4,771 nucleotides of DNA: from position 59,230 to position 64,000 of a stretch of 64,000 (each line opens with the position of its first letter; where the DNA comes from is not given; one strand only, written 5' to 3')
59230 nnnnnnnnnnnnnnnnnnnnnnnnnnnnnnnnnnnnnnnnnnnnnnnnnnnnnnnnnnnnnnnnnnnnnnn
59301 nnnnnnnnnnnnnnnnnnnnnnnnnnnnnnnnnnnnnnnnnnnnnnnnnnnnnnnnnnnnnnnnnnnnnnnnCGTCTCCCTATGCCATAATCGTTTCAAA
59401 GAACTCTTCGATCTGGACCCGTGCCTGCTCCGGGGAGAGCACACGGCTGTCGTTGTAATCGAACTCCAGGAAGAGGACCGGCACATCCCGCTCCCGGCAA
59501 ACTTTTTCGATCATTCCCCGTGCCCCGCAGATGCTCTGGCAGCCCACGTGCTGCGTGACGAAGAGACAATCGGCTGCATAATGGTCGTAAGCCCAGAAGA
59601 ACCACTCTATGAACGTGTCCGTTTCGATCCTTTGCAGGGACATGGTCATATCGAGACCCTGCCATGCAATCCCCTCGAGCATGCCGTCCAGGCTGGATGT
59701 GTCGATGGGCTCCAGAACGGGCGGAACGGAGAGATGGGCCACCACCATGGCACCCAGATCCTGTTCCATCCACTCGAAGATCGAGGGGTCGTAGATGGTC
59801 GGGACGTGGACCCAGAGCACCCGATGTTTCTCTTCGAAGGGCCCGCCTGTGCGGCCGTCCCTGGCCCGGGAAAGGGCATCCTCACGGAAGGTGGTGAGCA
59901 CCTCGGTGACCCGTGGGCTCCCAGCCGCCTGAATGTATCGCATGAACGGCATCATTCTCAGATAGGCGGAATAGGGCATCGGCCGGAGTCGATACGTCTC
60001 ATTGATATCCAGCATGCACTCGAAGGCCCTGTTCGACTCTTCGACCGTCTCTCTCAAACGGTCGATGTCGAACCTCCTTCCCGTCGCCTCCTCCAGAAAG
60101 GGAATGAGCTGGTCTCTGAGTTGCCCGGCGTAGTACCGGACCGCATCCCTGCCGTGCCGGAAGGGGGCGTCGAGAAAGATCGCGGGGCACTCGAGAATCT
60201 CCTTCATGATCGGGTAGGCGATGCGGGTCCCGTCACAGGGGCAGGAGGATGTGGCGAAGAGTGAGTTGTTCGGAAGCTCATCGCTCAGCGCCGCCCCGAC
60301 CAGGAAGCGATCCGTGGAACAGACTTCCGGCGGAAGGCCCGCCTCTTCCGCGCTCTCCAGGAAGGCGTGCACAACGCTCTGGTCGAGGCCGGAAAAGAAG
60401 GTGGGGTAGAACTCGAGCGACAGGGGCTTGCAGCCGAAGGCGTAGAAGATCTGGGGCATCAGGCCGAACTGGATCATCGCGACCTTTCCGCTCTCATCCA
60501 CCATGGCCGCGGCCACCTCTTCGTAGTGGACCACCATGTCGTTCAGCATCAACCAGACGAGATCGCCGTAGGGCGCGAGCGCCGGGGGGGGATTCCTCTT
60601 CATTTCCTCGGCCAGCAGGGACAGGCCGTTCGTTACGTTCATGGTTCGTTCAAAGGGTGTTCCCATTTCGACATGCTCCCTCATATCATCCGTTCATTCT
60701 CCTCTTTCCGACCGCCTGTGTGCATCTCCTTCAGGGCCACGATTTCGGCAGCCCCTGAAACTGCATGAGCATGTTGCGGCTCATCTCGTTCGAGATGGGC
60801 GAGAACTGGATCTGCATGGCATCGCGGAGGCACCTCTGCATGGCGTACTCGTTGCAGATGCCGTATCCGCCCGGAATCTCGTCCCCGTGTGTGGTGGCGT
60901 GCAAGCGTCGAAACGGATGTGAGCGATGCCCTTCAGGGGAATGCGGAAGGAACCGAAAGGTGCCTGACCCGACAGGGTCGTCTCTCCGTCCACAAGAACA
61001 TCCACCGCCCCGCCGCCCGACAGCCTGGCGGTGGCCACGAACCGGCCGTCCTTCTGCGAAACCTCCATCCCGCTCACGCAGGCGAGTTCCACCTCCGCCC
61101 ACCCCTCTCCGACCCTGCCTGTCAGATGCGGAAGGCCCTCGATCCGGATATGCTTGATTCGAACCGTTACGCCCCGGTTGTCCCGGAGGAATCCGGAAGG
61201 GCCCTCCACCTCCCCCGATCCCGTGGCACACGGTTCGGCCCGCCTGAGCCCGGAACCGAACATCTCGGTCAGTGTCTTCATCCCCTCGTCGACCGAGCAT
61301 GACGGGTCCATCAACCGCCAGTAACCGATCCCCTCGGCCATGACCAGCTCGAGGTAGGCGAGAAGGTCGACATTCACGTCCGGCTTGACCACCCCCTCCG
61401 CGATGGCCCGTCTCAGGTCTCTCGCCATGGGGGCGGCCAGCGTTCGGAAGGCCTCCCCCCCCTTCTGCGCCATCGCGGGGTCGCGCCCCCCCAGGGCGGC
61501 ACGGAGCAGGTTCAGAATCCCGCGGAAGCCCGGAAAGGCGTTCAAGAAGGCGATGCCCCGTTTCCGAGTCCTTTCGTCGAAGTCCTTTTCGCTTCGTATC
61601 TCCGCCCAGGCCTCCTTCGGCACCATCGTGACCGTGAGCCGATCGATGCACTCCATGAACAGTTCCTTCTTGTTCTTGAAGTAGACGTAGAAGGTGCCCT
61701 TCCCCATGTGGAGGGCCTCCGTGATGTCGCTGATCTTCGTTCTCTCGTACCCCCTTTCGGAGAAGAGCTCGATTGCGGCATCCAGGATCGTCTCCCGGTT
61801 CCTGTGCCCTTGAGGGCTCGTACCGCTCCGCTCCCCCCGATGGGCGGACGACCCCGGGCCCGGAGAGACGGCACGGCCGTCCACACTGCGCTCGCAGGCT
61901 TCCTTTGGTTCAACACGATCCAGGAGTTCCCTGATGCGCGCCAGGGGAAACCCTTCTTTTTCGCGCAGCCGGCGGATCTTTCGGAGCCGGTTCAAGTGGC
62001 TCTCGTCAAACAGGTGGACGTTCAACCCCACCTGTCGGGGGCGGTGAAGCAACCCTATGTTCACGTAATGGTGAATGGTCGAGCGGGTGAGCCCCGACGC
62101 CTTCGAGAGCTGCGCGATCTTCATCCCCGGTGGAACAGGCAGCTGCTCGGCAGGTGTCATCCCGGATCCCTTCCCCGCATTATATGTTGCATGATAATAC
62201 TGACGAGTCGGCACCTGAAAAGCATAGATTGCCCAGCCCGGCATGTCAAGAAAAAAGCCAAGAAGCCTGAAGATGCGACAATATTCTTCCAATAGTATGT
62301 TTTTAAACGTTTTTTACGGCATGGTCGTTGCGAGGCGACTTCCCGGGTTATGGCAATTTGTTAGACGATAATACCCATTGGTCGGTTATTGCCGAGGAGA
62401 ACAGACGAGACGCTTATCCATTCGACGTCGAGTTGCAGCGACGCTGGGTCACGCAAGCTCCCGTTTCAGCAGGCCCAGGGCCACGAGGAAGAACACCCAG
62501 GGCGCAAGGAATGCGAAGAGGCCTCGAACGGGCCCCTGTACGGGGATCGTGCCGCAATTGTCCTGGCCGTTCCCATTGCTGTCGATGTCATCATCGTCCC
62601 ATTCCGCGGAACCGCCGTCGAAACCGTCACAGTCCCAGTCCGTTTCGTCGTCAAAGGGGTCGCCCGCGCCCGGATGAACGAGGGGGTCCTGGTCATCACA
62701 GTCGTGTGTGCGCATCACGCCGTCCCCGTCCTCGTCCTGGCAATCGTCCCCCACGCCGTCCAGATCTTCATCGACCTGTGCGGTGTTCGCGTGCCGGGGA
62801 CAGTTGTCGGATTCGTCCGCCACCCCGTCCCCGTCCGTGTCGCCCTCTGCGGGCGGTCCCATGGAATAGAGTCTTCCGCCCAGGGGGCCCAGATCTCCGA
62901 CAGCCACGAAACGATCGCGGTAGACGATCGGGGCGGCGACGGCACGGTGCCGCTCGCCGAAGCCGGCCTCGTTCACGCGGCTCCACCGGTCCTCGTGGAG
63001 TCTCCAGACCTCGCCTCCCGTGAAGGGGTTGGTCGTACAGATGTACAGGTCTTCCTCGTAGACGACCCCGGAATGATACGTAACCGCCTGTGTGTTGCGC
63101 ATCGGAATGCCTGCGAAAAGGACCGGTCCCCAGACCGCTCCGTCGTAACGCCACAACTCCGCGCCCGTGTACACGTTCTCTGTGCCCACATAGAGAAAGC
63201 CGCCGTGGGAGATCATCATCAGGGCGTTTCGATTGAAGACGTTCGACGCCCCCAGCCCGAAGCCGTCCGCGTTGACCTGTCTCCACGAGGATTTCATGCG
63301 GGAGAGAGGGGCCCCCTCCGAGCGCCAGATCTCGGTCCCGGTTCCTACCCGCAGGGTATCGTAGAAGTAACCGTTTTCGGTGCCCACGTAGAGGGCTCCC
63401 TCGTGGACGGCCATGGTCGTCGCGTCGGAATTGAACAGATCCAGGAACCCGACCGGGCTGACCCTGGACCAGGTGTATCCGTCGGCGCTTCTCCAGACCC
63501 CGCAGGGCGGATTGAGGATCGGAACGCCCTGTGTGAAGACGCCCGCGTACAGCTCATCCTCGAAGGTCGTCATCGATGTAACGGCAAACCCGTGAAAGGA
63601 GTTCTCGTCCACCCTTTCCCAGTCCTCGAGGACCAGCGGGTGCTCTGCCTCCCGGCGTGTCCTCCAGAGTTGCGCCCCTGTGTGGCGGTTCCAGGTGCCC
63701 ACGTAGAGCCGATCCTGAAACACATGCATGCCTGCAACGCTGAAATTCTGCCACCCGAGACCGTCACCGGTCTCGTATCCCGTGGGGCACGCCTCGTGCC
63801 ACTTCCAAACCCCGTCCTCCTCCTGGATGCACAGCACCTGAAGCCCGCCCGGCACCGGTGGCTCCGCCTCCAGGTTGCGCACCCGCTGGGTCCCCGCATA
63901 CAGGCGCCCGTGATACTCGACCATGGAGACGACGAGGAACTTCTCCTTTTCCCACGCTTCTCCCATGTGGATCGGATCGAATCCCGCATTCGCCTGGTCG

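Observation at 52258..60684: Candidate uncharacterised ATP-dependent radical dehydratase/reductase system: symporter + giant double-activase fusion + HgdA/HgdB-like pair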

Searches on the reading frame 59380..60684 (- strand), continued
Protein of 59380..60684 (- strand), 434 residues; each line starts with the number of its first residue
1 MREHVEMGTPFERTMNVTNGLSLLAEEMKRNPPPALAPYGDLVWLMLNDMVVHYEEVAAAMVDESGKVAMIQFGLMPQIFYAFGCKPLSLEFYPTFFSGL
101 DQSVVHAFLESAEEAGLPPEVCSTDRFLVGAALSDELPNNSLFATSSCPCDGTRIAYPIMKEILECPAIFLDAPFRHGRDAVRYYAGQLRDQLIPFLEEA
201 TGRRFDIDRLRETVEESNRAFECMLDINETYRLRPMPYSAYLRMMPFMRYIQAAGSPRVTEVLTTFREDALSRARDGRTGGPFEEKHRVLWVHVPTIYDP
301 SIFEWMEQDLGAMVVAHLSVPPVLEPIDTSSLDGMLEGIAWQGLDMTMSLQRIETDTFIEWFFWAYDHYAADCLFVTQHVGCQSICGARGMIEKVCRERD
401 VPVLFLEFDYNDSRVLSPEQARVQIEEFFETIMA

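Call 74: search_protein_families(library=ncbifam, proteins=[L089:3481-4611:+, L089:4613-5980:+, L089:5993-6796:+, L089:6819-7604:+, L089:8687-9943:+], max_evalue=0.00001)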
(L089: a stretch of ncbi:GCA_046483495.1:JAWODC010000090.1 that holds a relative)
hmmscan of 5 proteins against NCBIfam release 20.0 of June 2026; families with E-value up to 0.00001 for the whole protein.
L089:3481-4611:+ (376 aa): 4 families
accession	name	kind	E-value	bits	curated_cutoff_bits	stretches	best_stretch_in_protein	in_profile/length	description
NF040772.1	double_cubane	equivalog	1.9e-58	198.3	350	1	20-374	13-372/372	double-cubane-cluster-containing anaerobic reductase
NF052456.1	HyiscapDhHadC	equivalog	1.2e-53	182.4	700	1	4-372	5-370/372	(R)-2-hydroxyisocaproyl-CoA dehydratase subunit beta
TIGR03190.1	benz_CoA_bzdN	equivalog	1.2e-50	172.4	453.8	1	15-374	14-371/377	benzoyl-CoA reductase, bzd-type, subunit N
TIGR02263.1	benz_CoA_red_C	equivalog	7.4e-43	146.9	421.15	1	20-350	21-357/380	benzoyl-CoA reductase subunit C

L089:4613-5980:+ (455 aa): 4 families
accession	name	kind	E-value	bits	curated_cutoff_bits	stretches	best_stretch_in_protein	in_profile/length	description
TIGR02260.1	benz_CoA_red_B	equivalog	1.5e-20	73.3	486.55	1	70-450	18-411/413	benzoyl-CoA reductase subunit B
NF052455.1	HyiscapDhHadB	equivalog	1.5e-19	69.9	750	1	63-306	8-260/398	(R)-2-hydroxyisocaproyl-CoA dehydratase subunit alpha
NF040772.1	double_cubane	equivalog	4.4e-18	65.5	350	1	73-452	11-372/372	double-cubane-cluster-containing anaerobic reductase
TIGR03191.1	benz_CoA_bzdO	equivalog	9.4e-08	31.7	448.6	1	135-305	86-264/430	benzoyl-CoA reductase, bzd-type, subunit O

L089:5993-6796:+ (267 aa): 5 families
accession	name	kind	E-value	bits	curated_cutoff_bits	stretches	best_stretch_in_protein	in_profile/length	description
TIGR00241.1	CoA_E_activ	domain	2.6e-73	246.6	125.4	1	2-251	1-247/248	acyl-CoA dehydratase activase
TIGR03192.1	benz_CoA_bzdQ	equivalog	1.9e-60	204.8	380.2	1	2-253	33-286/293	benzoyl-CoA reductase, bzd-type, subunit Q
TIGR02259.1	benz_CoA_red_A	equivalog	1.5e-44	152.5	578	1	50-253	224-432/432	benzoyl-CoA reductase subunit A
TIGR03286.1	methan_mark_15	hypoth_equivalog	1.7e-36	126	455.75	1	2-253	145-401/404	methanogenesis marker 15 protein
TIGR02261.1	benz_CoA_red_D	equivalog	5.7e-34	117.5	312.85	1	2-251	2-260/262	benzoyl-CoA reductase subunit D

L089:6819-7604:+ (261 aa): 5 families
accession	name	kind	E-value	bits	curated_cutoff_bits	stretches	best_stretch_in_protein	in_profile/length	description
TIGR00241.1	CoA_E_activ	domain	3.5e-53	180.7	125.4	1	3-252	2-248/248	acyl-CoA dehydratase activase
TIGR03192.1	benz_CoA_bzdQ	equivalog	9.5e-39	133.6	380.2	1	2-253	33-286/293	benzoyl-CoA reductase, bzd-type, subunit Q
TIGR02259.1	benz_CoA_red_A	equivalog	2.1e-32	112.5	578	1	56-255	229-430/432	benzoyl-CoA reductase subunit A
TIGR02261.1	benz_CoA_red_D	equivalog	1.9e-28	99.4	312.85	1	4-251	4-256/262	benzoyl-CoA reductase subunit D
TIGR03286.1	methan_mark_15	hypoth_equivalog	1.7e-18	66.8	455.75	1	4-254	147-402/404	methanogenesis marker 15 protein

L089:8687-9943:+ (418 aa): 19 families
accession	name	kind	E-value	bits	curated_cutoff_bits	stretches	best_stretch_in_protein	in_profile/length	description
NF042972.1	AcrlCoAredClosAcrC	equivalog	5.5e-53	180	640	1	17-400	5-363/378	acryloyl-CoA reductase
NF045552.1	GlutCoADH_Des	equivalog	4.2e-50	171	470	1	19-397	7-363/387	glutaryl-CoA dehydrogenase Acd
NF043006.1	CyhCrbnylCoADH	equivalog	8.9e-43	146.7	650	1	20-403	7-365/380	cyclohexane-1-carbonyl-CoA dehydrogenase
NF058590.1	AcCoDHFadEBacil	equivalog_domain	1.5e-34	119.5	600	1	15-398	19-395/586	acyl-CoA dehydrogenase FadE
NF042439.1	SulpropCoADesulf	equivalog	1.8e-30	106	600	1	65-397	33-354/379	3-sulfinopropanoyl-CoA desulfinase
NF008997.0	PRK12341.1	equivalog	1.3e-27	96.9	537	1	59-397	40-360/382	acyl-CoA dehydrogenase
NF045652.1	ProlPCPDhRedW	equivalog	3.3e-25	88.7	650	1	39-391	15-351/376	L-prolyl-[peptidyl-carrier protein] dehydrogenase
NF052270.1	Staph_DH_FadE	equivalog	2.3e-22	79.3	600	1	16-392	20-372/400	acyl-CoA dehydrogenase FadE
TIGR03207.1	cyc_hxne_CoA_dh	equivalog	2.6e-22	79.1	575.35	1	61-399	37-357/372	cyclohexanecarboxyl-CoA dehydrogenase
NF053553.1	prodigi_MBC_PigA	equivalog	7.1e-22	78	500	1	61-389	41-355/381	prodigiosin MBC biosynthesis dehydrogenase PigA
TIGR03204.1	pimC_large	equivalog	6.1e-19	68.2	623.85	1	20-382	7-347/395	pimeloyl-CoA dehydrogenase large subunit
NF002885.1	PRK03354.1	equivalog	9e-17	61.2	540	1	18-397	6-357/378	crotonobetainyl-CoA dehydrogenase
TIGR04022.1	sulfur_SfnB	equivalog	5.1e-14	51.9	430.9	1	74-394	51-361/391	SfnB family sulfur acquisition oxidoreductase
NF049984.1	Rv1679_FadE16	equivalog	4e-11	42.8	600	1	168-393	127-345/371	Rv1679 family acyl-CoA dehydrogenase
TIGR03203.1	pimD_small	equivalog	9.8e-11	41.4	652.7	1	164-396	136-359/378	pimeloyl-CoA dehydrogenase small subunit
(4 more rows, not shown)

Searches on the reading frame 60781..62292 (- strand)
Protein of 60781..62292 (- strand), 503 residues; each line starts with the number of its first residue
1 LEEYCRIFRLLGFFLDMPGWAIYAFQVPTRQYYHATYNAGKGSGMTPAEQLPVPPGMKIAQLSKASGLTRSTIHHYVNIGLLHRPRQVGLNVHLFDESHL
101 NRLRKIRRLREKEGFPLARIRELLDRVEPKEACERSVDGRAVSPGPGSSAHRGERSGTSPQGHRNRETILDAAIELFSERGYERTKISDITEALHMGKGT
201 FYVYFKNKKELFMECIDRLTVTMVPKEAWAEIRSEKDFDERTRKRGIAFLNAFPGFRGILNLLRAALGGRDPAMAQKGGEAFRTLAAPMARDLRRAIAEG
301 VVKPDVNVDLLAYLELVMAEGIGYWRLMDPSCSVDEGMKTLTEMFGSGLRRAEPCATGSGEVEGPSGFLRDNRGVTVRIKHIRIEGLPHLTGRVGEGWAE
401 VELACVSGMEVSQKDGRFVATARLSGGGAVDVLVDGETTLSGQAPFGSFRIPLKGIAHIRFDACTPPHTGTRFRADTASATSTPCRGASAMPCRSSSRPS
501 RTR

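Call 8: search_protein_families(library=pfam, proteins=[window:60781-62292:-], max_evalue=0.001)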
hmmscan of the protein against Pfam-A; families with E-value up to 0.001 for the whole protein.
window:60781-62292:- (503 aa): 4 families
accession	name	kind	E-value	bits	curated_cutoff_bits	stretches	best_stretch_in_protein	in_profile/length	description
PF00440.29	TetR_N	-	3.6e-19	68.7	24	1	169-214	1-46/47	Bacterial regulatory proteins, tetR family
PF13411.12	MerR_1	-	1.4e-17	64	21.6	1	57-125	1-67/69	MerR HTH family regulatory protein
PF00376.29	MerR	-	7.8e-07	29.3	28.2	1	58-86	1-29/38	MerR family regulatory protein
PF09339.16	HTH_IclR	-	0.00078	19.6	22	0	54-77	16-39/52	IclR helix-turn-helix domain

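Call 74: search_protein_families(library=ncbifam, proteins=[window:60781-62100:-], max_evalue=0.00001)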
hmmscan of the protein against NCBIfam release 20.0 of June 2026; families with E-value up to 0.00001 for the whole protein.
window:60781-62100:- (439 aa): 12 families
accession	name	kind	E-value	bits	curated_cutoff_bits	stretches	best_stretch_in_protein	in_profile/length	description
NF041196.1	ScbR_bind_reg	equivalog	3.6e-14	53.4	150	1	100-261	6-164/191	ScbR family autoregulator-binding transcription factor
NF053878.1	FATransRegFadRBac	equivalog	1.2e-10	41.5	200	1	103-285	6-188/190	fatty acid metabolism transcriptional regulator FadR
NF007949.0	PRK10668.1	equivalog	1.5e-10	41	271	1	95-153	6-64/216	multidrug efflux transporter transcriptional repressor AcrR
NF007430.0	PRK09975.1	equivalog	2.5e-10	39.9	274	1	98-199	9-113/220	acrEF/envCD operon transcriptional regulator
TIGR03968.1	mycofact_TetR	equivalog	4.5e-08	32.9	224.9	1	100-153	9-62/190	mycofactocin system transcriptional regulator MftR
NF051852.1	efflux_TF_MtrR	exception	1.4e-07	31.5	280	1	99-155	9-65/205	multidrug efflux system transcriptional repressor MtrR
NF051457.1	acryl_TF_AcuR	equivalog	2.1e-07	30.4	247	1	88-154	5-71/204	acrylate utilization transcriptional regulator AcuR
NF037937.1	septum_RefZ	equivalog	1.9e-06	27.9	180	1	102-152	1-51/195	forespore capture DNA-binding protein RefZ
TIGR03384.1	betaine_BetI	equivalog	4.4e-06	26.5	201.3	1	101-173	9-80/189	choline-binding transcriptional repressor BetI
NF050111.1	TransRegSACE7040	equivalog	5.2e-06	26.5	250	1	101-152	2-53/186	SACE_7040 family transcriptional regulator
NF000040.3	Tn10_TetC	equivalog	6.9e-06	26.4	425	0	104-154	17-67/197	tetracyline resistance-associated transcriptional repressor TetC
NF053731.1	TransRegFasRMycb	equivalog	6.9e-06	26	330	0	96-185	8-95/199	HTH-type transcriptional activator FasR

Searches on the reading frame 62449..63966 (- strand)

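Call 8: search_protein_families(library=pfam, proteins=[window:62449-63966:-], max_evalue=0.001)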
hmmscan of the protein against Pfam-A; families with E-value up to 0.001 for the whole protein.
window:62449-63966:- (505 aa): 2 families
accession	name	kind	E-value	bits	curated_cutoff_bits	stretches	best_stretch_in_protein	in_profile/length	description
PF02412.23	TSP_3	-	5.4e-07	29.6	25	1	374-397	13-36/36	Thrombospondin type 3 repeat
PF11617.13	Cu-binding_MopE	-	0.00074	20.1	27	1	422-449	1-27/30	Putative metal-binding motif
